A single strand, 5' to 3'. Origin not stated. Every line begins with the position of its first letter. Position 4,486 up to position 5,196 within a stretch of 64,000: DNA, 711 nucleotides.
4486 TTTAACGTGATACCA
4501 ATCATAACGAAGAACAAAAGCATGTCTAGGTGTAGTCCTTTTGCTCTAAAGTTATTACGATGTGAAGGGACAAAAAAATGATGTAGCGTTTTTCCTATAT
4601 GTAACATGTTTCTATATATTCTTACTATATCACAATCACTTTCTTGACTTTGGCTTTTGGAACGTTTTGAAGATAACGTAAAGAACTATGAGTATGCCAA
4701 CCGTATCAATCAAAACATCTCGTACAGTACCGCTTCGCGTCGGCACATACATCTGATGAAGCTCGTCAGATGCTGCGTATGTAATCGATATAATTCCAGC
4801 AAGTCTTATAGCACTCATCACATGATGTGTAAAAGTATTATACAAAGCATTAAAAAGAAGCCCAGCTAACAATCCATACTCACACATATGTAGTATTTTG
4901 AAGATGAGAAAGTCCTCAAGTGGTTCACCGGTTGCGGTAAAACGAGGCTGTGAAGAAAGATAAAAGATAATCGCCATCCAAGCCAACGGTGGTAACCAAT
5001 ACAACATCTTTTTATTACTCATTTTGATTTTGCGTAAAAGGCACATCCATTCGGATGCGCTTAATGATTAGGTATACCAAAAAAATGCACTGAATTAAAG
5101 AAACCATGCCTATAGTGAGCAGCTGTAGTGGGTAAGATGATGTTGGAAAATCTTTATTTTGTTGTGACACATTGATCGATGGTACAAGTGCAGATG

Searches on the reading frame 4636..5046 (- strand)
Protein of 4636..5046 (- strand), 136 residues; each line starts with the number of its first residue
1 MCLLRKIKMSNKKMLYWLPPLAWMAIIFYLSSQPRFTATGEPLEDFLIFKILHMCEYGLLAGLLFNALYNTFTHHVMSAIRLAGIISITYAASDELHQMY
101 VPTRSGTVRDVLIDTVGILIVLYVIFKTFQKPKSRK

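Call 75: search_protein_families(library=pfam, proteins=[window:4636-5046:-], max_evalue=0.001)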
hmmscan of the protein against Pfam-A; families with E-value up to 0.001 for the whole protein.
window:4636-5046:- (136 aa): 1 family
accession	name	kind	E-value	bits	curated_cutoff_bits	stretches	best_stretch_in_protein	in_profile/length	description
PF04892.17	VanZ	-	6.8e-16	59.5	30.1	1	19-124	4-121/126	VanZ like family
